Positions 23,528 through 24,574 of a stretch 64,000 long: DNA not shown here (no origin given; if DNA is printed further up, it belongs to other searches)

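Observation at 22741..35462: Eighteen-gene head-to-tail array of paralogous small multi-pass membrane proteins sharing an N-terminal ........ box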

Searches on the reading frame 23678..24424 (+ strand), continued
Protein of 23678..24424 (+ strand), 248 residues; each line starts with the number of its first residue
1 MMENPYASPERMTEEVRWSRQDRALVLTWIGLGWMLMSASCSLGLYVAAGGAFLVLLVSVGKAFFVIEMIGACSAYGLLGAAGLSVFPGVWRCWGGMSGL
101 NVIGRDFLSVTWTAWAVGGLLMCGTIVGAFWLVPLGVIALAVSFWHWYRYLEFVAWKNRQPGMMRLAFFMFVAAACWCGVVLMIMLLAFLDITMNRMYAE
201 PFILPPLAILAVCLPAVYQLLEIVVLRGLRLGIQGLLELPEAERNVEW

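Call 59: search_protein_families(library=pfam, proteins=[L094:6845-9100:-, L094:4198-5397:-, L094:2919-4058:-, L094:9364-10962:+, L092:2005-3084:-, L092:3-968:+, L092:3127-4467:-, L097:2182-4548:+, L097:800-2191:+, L097:5744-6493:+], max_evalue=0.00001)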
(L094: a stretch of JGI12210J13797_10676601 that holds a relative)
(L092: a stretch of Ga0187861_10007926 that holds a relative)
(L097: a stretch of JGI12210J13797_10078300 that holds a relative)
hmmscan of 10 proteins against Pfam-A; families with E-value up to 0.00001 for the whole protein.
L094:6845-9100:- (752 aa): 6 families
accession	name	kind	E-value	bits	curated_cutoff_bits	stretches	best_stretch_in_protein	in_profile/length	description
PF17201.10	Cache_3-Cache_2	-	1.6e-94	317.1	27.7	1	55-374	3-294/299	Cache 3/Cache 2 fusion domain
PF00015.26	MCPsignal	-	2e-31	109.6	34.6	1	543-717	3-170/172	Methyl-accepting chemotaxis protein (MCP) signalling domain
PF17202.10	sCache_3_3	-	1.2e-26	93.6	28.8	1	151-262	7-105/107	Single cache domain 3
PF17200.10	sCache_2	-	1.3e-17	64.6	25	1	254-374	35-150/155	Single Cache domain 2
PF08269.17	dCache_2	-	3.6e-13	49.7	26.5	1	259-369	193-297/298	Cache domain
PF00672.30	HAMP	-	1.6e-11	44.7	25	1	406-457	3-52/53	HAMP domain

L094:4198-5397:- (400 aa): 0 families

L094:2919-4058:- (380 aa): 1 family
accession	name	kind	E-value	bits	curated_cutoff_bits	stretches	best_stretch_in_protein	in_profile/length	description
PF08305.17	NPCBM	-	8.2e-07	29.6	23.9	1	290-378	46-136/137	NPCBM/NEW2 domain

L094:9364-10962:+ (533 aa): 3 families
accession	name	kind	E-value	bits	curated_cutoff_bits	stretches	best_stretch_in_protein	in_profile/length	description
PF00160.26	Pro_isomerase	-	5e-40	137.8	21.7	1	121-269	2-158/159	Cyclophilin type peptidyl-prolyl cis-trans isomerase/CLD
PF00404.24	Dockerin_1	-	1.9e-10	41.2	22.9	0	422-458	2-38/57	Dockerin type I domain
PF17963.7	Big_9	-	1.9e-07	32.3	23.6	0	239-310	14-88/89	Bacterial Ig domain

L092:2005-3084:- (360 aa): 2 families
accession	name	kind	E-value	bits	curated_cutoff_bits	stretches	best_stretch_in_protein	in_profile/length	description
PF00591.27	Glycos_transf_3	-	9.7e-87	291.2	27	1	98-346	4-252/253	Glycosyl transferase family, a/b domain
PF02885.22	Glycos_trans_3N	-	4e-18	65.4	26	1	28-86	3-61/63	Glycosyl transferase family, helical bundle domain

L092:3-968:+ (322 aa): 2 families
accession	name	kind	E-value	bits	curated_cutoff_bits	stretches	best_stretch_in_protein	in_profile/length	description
PF00773.25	RNB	-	1.7e-45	156.2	29.3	1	1-166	160-325/326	RNB domain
PF00575.29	S1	-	3.9e-09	37.2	22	1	211-290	4-71/74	S1 RNA binding domain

L092:3127-4467:- (447 aa): 1 family
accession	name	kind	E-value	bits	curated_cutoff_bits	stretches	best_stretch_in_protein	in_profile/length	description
PF09861.14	Lar_N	-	1.9e-06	27.7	23.3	1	57-206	45-196/204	Lactate racemase N-terminal domain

L097:2182-4548:+ (789 aa): 6 families
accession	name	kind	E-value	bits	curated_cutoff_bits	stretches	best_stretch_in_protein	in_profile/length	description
PF00270.35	DEAD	-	2.7e-20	73.2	26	1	327-487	1-164/167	DEAD/DEAH box helicase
PF00271.37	Helicase_C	-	2.9e-20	73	23.5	1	603-676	38-108/110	Helicase conserved C-terminal domain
PF19833.4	RecG_dom3_C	-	4e-18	65.7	26.8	1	705-776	1-73/87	ATP-dependent DNA helicase RecG, domain 3, C-terminal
PF17191.10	RecG_wedge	-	9.9e-15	54.9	23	1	68-218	11-157/162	RecG wedge domain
PF01336.31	tRNA_anti-codon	-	8.9e-07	29.2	27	1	111-183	2-73/75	OB-fold nucleic acid binding domain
PF04851.21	ResIII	-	2.2e-06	28.1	22.5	1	324-482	2-162/164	Type III restriction enzyme, res subunit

L097:800-2191:+ (464 aa): 3 families
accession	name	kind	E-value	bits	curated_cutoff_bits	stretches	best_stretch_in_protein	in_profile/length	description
PF02254.24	TrkA_N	-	1.4e-31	109.7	23.8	1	213-326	1-115/116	TrkA-N domain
PF07885.22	Ion_trans_2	-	6.1e-14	52.1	22.5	1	118-188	5-77/79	Ion channel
PF02080.26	TrkA_C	-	4.3e-12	46.2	27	1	377-439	10-70/71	TrkA-C domain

L097:5744-6493:+ (250 aa): 1 family
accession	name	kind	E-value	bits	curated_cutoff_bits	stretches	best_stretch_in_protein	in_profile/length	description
PF05050.19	Methyltransf_21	-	2.2e-12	47.9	22.7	1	56-213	1-172/173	Methyltransferase FkbM domain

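Call 69: search_solved_structures(query=A3, max_evalue=1)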
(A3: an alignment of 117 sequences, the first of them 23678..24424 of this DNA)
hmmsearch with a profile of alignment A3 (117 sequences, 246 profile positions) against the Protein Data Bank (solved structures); distinct sequences matched with E-value up to 1: 16.
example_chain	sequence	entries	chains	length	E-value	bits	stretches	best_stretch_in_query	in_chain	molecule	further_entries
9dzw_A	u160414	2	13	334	0.0026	20.1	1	102-243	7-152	CalC6_3 with DHR extension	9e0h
9lli_O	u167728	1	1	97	0.05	15.9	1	139-194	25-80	De novo designed GPCR exoframe modulator targeting TM1/2/4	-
5b2g_A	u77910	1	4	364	0.081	15.2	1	71-132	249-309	Endolysin,Claudin-4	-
9lle_O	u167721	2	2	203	0.12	14.6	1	139-194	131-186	De novo designed GPCR exoframe modulator targeting TM1/2/4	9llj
9cmh_A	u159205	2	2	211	0.12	14.6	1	45-102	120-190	Claudin-4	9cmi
7tdm_A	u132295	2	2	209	0.14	14.5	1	45-102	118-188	Claudin-4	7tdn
7kp4_A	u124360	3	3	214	0.15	14.3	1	45-102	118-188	Claudin-4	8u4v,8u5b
9u9h_B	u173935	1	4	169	0.17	14.1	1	55-154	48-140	Mature 21 kDa protein OPG144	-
7qhm_J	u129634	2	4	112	0.23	13.7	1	44-96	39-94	Hypothetical membrane protein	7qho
7wyu_G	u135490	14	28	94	0.47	12.7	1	50-99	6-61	FXYD domain-containing ion transport regulator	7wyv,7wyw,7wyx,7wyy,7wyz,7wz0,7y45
7wmv_B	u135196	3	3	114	0.65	12.2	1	80-136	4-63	PDZK1-interacting protein 1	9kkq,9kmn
8k7t_B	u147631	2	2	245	0.7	12.1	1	107-217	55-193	High affinity immunoglobulin epsilon receptor subunit beta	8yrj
5uhs_A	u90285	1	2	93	0.7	12.1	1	140-220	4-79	Sugar transporter SemiSWEET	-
1wdi_A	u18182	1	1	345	0.71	12.1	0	4-44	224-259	hypothetical protein TT0907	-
9u9h_A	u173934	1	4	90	0.83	11.9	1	45-95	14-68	Virion membrane protein OPG140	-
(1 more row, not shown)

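Call 73: search_protein_families(library=phrogs, alignment_id=A1, max_evalue=0.01)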
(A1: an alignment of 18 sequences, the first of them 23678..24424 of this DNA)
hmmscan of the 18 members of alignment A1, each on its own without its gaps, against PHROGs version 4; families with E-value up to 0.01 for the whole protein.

A. member 1, window:23678-24424:+ (248 aa): 0 families

B. families by the number of members that match (of 18 scanned): 0 families

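Call 75: find_encoding_contigs(protein=P0057, flank=10000, max_places=3)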
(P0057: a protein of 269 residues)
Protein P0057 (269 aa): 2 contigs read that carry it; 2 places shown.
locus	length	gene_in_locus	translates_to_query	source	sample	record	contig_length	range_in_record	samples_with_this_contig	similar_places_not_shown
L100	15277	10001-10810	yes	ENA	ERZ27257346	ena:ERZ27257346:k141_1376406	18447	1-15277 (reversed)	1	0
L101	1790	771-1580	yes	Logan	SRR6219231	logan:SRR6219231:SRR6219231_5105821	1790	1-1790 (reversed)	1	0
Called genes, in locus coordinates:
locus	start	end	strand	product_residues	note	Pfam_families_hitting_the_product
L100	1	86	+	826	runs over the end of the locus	PF00270:DEAD, PF04851:ResIII, PF12029:DUF3516 (faint)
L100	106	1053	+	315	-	-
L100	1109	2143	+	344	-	PF01882:DUF58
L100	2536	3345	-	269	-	PF00809:Pterin_bind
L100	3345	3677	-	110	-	-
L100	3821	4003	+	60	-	-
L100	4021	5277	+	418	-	PF01408:GFO_IDH_MocA, PF19051:GFO_IDH_MocA_C2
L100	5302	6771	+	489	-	PF01408:GFO_IDH_MocA, PF19051:GFO_IDH_MocA_C2 (weak)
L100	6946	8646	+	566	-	PF03130:HEAT_PBS (faint), PF13646:HEAT_2 (faint)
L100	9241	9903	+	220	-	PF00730:HhH-GPD, PF00633:HHH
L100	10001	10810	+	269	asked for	-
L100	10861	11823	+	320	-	PF00551:Formyl_trans_N, PF02911:Formyl_trans_C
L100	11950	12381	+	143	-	PF00160:Pro_isomerase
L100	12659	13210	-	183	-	-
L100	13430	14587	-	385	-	-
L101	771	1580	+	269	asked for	-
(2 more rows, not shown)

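Call 76: find_encoding_contigs(protein=P0020, flank=10000, max_places=3)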
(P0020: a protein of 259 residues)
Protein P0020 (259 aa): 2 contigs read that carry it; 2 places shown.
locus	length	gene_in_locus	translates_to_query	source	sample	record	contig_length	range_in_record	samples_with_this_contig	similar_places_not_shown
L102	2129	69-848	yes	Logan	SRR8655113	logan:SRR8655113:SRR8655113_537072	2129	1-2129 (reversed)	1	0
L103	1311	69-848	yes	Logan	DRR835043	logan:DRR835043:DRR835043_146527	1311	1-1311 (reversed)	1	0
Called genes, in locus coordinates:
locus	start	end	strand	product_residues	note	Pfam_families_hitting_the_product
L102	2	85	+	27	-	?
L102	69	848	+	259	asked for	-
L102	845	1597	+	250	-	-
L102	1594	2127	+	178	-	?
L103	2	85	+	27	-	?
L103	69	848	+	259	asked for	-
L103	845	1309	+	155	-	?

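Call 77: find_encoding_contigs(protein=P0018, flank=10000, max_places=3)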
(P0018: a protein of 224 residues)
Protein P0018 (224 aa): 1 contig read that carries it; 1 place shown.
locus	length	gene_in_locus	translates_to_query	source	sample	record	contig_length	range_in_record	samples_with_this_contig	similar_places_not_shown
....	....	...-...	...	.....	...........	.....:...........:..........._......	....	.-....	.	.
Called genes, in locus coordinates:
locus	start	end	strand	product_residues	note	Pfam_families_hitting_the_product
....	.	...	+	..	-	?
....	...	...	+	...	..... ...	-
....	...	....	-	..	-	?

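Call 80: find_homologous_proteins(query=A5, max_evalue=0.001)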
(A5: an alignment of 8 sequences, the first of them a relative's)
Query A5 (8 sequences) (232 aa, profile of the alignment): 83 proteins with E <= 0.001 among 8000 candidates.
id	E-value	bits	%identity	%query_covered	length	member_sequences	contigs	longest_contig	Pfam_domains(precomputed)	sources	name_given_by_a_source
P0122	4.2e-90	319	100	100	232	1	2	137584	-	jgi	jgi:hypothetical protein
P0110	1.5e-87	311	43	98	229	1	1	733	-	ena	-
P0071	4.8e-87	309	41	100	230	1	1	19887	-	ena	-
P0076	4.9e-87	309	43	100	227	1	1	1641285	-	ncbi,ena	-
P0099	1.3e-85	305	41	95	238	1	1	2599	-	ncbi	-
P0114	1.0e-82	295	38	100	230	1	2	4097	-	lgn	-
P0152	1.1e-80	288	42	98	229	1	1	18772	-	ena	-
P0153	7.6e-79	282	43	100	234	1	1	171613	-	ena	-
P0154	4.7e-77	277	42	98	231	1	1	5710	-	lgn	-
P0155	6.8e-77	276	47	100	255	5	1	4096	-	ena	-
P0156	1.5e-76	275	47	97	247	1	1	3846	-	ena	-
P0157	7.5e-75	269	46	100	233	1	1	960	-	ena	-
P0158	7.5e-75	269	46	100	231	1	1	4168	-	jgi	jgi:hypothetical protein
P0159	6.0e-74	266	47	100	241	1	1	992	-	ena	-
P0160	1.6e-72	262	49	99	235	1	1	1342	-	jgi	jgi:hypothetical protein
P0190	7.9e-49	184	37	100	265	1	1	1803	PF24783.2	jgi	jgi:hypothetical protein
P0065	3.0e-45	173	36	98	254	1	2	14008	-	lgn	-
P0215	6.8e-38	148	37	97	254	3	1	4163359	-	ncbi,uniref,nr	ncbi:hypothetical protein KOR34_28400 [Posidoniimonas corsicana]|uniref:Uncharacterized protein n=2 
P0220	6.0e-27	113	33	66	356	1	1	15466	PF13719.11,PF13717.12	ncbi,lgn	ncbi:MAG: hypothetical protein RIK87_23635 [Fuerstiella sp.]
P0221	6.4e-17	80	29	66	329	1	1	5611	-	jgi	jgi:phage FluMu protein Com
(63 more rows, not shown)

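Call 81: search_protein_families(library=pfam, proteins=[P0190, P0215, P0220, P0221, P0122], max_evalue=0.1)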
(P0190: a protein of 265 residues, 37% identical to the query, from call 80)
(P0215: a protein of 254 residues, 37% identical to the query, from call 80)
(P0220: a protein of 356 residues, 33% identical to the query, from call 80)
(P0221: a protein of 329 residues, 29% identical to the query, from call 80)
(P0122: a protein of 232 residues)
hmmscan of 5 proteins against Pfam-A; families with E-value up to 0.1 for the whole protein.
P0190 (265 aa): 2 families
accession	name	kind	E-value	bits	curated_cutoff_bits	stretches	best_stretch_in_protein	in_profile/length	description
PF24783.1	FANCA_arcN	-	2.1e-05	24.8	27.2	1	45-170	71-193/235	FANCA arcN subdomain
PF12263.13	DUF3611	-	0.074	13.4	27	1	192-256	29-97/175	Protein of unknown function (DUF3611)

P0215 (254 aa): 1 family
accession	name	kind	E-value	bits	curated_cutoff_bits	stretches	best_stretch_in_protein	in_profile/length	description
PF03229.18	Alpha_GJ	-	0.045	14.7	21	1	22-70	55-103/126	Alphavirus glycoprotein J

P0220 (356 aa): 3 families
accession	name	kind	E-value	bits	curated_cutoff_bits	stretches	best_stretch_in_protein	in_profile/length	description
PF13717.11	Zn_ribbon_4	-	7e-06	26.3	30.3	1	1-32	1-35/36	zinc-ribbon domain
PF13719.11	Zn_ribbon_5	-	2e-05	24.7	29.3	1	1-31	1-34/37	zinc-ribbon domain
PF11331.13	Zn_ribbon_12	-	0.0046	17.1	27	1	3-34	7-43/45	EDR4 zinc-ribbon domain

P0221 (329 aa): 10 families
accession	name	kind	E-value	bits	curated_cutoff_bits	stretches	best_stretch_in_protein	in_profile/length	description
PF13453.11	Zn_ribbon_TFIIB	-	4.9e-05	23.1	22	1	6-33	1-28/41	Transcription factor zinc-finger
PF13719.11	Zn_ribbon_5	-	0.00065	19.9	29.3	1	5-33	3-34/37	zinc-ribbon domain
PF12773.13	DZR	-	0.0015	19.1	27.3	0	73-93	24-44/45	Double zinc ribbon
PF07191.17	Zn_ribbon_6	-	0.0075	16.7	25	0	6-33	2-25/67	Double zinc ribbon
PF15777.11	Anti-TRAP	-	0.011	16.2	32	1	4-36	10-42/59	Tryptophan RNA-binding attenuator protein inhibitory protein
PF13717.11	Zn_ribbon_4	-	0.02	15.3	30.3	1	4-31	2-32/36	zinc-ribbon domain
PF13248.11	Zn_ribbon_3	-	0.027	14.4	27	1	75-93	4-22/26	zinc-ribbon domain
PF01155.25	HypA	-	0.033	14.7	28.9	0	2-32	68-94/112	Hydrogenase/urease nickel incorporation, metallochaperone, hypA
PF10571.15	UPF0547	-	0.066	13.8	29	0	76-93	3-20/26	Uncharacterised protein family UPF0547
PF17848.7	Zn_ribbon_ACC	-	0.068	13.8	24.5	0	76-86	4-14/26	Acetyl-CoA carboxylase zinc finger domain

P0122 (232 aa): 0 families

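Call 93: find_encoding_contigs(protein=P0116, flank=8000, max_places=3)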
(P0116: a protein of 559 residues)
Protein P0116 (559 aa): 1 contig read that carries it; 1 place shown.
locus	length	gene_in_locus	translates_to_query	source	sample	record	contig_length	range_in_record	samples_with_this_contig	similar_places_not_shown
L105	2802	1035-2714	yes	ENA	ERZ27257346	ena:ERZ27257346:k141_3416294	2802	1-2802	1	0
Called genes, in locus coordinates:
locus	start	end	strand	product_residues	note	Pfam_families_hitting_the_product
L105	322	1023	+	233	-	-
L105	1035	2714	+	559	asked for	PF00069:Pkinase, PF07714:PK_Tyr_Ser-Thr, PF17667:Pkinase_fungal (weak)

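Call 98: find_related_loci(query=A5, collection=viral_contigs, flank=5000)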
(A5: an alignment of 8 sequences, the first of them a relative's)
Query A5 (232 aa) in viral_contigs; peptide patterns used: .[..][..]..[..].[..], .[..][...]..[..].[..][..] (x = any residue, [..] = any of these).
59 stretches matched a pattern, but none encodes a relative of the query by tblastn (E <= 1e-3).

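Call 100: search_dna_similar(query=P0122, collection=plasmids, mode=protein, max_evalue=0.001, max_rows=10)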
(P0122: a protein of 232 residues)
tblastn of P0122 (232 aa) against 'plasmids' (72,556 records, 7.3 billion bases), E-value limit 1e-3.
No match.
